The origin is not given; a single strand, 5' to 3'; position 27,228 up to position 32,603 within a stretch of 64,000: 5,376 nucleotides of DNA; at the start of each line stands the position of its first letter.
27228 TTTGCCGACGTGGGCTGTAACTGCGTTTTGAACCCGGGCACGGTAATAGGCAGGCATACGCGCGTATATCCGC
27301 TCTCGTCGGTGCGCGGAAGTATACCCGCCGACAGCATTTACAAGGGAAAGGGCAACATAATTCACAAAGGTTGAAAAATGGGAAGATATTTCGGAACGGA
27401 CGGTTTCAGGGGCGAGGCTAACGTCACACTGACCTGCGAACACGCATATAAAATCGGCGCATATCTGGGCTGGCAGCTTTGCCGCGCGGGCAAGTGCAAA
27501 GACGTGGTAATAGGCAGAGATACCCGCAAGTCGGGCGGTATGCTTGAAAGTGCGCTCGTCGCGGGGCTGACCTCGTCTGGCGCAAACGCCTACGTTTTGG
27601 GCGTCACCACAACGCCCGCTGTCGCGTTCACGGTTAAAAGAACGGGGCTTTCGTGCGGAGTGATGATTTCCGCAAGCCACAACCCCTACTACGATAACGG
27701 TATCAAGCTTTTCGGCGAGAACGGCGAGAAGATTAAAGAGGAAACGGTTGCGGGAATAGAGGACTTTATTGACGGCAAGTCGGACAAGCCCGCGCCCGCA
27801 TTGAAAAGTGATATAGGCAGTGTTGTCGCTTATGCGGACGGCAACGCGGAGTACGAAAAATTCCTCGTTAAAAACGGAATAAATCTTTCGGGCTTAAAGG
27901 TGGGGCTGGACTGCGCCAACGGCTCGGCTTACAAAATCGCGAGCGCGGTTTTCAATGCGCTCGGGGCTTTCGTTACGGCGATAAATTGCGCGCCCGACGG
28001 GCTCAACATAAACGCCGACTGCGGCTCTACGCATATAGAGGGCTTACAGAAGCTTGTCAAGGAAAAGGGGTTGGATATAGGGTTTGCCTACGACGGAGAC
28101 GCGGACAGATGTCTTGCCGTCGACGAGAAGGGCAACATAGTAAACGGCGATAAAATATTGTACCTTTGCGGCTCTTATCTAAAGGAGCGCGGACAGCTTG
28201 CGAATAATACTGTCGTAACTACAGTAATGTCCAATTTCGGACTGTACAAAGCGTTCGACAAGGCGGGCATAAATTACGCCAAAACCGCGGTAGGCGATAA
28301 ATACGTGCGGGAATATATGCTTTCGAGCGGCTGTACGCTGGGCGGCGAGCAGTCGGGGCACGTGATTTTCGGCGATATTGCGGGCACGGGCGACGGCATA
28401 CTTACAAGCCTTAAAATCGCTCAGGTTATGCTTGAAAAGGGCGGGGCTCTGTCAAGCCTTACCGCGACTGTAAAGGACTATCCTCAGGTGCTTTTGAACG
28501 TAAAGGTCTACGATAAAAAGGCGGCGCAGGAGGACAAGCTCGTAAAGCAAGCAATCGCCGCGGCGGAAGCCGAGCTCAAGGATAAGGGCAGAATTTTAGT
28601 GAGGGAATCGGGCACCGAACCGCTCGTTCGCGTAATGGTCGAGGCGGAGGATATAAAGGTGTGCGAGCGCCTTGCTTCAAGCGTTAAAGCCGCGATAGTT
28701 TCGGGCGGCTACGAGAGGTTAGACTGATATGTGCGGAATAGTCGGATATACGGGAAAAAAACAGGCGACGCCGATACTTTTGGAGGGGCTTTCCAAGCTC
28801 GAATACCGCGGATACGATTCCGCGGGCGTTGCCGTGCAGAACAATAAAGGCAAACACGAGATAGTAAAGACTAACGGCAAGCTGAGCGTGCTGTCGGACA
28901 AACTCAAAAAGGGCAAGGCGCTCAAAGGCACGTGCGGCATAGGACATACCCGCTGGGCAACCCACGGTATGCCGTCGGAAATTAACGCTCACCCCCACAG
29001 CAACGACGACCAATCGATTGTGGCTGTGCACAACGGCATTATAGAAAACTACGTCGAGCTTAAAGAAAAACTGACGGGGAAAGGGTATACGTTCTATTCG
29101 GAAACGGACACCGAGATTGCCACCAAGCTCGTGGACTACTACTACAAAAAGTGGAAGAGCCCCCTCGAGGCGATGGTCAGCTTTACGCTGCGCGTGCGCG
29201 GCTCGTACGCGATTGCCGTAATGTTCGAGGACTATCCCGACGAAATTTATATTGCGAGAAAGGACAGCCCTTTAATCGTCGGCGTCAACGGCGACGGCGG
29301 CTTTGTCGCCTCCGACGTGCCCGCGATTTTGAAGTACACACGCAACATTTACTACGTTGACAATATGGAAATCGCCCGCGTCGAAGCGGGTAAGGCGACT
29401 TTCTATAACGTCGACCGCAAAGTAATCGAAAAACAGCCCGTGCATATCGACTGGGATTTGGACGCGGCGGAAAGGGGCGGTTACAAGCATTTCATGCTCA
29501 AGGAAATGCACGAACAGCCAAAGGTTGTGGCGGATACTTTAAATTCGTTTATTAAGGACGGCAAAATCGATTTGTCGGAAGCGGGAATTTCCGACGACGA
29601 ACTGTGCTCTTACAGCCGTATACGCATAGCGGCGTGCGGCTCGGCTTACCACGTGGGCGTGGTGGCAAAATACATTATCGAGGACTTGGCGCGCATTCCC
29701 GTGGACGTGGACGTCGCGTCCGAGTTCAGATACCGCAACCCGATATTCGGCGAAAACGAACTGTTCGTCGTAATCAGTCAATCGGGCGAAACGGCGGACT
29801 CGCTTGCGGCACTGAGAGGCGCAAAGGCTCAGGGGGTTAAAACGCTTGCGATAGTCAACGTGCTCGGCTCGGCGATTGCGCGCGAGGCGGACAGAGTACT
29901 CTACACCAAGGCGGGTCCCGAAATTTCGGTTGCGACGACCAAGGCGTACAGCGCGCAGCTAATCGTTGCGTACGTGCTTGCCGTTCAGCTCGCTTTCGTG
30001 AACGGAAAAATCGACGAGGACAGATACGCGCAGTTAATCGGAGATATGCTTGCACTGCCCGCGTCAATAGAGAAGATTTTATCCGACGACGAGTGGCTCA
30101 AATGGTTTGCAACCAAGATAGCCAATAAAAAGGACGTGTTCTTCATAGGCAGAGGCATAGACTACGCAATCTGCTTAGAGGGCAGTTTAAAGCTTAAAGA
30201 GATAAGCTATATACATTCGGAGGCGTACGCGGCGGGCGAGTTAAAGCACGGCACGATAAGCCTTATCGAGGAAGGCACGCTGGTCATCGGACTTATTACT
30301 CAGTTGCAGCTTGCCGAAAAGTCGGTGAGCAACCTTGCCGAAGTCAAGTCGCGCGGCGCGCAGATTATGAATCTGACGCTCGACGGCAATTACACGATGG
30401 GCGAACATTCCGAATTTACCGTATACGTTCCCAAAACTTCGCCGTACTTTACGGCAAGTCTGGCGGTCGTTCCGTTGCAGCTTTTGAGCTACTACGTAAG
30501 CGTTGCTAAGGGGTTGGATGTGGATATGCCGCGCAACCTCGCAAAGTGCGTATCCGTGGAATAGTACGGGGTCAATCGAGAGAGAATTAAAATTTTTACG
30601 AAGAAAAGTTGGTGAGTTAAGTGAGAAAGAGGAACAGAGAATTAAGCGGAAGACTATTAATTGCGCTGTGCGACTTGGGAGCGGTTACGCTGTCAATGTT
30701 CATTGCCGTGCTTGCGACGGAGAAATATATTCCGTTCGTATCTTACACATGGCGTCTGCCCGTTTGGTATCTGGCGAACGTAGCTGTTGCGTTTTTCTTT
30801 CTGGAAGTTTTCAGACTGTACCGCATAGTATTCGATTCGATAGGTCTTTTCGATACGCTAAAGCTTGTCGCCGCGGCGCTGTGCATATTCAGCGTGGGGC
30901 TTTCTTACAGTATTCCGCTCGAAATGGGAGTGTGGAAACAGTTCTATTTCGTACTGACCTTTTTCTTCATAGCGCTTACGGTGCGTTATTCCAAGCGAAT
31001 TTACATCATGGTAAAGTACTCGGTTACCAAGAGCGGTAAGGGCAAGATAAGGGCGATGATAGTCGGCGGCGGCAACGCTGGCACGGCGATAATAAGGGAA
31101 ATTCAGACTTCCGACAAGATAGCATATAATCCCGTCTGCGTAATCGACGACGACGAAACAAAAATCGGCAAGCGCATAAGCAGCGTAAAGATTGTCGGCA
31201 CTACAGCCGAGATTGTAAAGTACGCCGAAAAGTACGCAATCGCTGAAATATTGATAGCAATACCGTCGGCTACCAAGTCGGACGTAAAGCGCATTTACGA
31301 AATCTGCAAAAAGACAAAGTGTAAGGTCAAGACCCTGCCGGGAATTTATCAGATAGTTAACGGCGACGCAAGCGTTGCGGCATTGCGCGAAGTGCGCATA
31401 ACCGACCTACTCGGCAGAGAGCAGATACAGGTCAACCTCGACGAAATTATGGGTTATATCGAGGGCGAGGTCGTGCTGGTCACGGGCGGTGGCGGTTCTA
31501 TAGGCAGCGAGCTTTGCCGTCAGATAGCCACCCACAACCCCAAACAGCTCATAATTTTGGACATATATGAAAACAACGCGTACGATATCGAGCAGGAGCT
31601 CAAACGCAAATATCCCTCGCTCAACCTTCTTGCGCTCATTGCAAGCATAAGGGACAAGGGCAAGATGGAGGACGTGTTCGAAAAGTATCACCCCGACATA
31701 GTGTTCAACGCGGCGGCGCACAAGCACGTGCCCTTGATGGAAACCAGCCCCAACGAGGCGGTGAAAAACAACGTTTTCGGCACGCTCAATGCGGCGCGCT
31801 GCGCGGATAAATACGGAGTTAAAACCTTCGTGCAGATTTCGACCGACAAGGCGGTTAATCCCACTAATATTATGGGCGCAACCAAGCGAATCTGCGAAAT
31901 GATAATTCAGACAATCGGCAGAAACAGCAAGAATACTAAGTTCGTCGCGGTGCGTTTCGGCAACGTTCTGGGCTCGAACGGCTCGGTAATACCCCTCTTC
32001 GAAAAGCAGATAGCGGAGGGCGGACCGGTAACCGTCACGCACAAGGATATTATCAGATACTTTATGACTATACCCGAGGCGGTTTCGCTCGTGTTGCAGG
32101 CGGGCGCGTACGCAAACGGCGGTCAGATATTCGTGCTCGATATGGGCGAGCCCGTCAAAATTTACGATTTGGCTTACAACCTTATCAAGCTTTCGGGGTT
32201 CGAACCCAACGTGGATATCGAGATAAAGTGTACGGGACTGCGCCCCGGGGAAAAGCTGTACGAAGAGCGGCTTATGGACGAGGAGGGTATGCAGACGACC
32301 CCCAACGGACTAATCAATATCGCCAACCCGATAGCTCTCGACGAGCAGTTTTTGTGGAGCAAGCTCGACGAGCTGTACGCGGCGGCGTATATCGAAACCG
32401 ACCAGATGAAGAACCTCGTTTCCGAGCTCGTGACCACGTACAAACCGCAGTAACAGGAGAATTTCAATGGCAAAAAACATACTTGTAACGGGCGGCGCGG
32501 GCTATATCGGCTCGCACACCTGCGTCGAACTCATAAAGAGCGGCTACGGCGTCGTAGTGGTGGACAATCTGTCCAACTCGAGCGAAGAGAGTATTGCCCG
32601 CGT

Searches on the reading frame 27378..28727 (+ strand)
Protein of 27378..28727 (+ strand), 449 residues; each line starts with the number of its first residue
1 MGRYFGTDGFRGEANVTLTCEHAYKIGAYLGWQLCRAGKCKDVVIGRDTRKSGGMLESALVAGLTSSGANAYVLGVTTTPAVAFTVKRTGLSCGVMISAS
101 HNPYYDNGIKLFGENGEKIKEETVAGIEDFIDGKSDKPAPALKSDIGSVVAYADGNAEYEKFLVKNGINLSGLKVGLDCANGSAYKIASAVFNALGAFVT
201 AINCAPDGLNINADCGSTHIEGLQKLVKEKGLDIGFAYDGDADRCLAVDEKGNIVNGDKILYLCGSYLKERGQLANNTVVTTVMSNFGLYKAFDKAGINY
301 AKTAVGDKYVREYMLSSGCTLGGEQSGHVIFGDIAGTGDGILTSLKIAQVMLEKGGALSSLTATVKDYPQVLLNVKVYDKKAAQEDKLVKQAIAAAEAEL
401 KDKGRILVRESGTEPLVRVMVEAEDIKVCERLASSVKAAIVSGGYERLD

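Call 91: search_protein_families(library=phrogs, proteins=[window:27378-28727:+], max_evalue=0.00001)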
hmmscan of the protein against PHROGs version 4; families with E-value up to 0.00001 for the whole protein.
window:27378-28727:+ (449 aa): 2 families
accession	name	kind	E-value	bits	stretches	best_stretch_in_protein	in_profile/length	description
phrog_20109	-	unknown function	2e-118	397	1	1-436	3-478/489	-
phrog_31420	-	unknown function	3.5e-15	57.1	1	3-79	4-81/100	-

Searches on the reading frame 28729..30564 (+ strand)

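Call 91: search_protein_families(library=phrogs, proteins=[window:28729-30564:+], max_evalue=0.00001)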
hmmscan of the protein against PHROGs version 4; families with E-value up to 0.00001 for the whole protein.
window:28729-30564:+ (611 aa): 7 families
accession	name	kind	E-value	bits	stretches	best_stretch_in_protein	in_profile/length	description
phrog_13807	-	unknown function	5.3e-270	898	1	1-611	1-609/609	-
phrog_26846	-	unknown function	4.2e-20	72.8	1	1-167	1-174/502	-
phrog_4736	-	other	5.3e-12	46.9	1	1-112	1-117/498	L-glutamine-D-fructose-6-phosphate aminotransferase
phrog_16728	-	unknown function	1.4e-11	44.9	1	62-202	36-167/579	-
phrog_18128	-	other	8.1e-09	35.9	1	1-114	1-118/437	aminotransferase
phrog_9758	-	unknown function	9e-09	36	1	262-418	91-247/273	-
phrog_14519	-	moron, auxiliary metabolic gene and host takeover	2.9e-08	34.3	1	1-197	1-194/295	glutamine amidotransferase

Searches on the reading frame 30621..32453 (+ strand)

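Call 91: search_protein_families(library=phrogs, proteins=[window:30621-32453:+], max_evalue=0.00001)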
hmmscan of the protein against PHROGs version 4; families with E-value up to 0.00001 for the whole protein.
window:30621-32453:+ (610 aa): 1 family
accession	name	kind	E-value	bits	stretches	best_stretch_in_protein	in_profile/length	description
phrog_540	-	DNA, RNA and nucleotide metabolism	3.7e-51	175.3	1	37-555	53-569/715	nucleotide-sugar epimerase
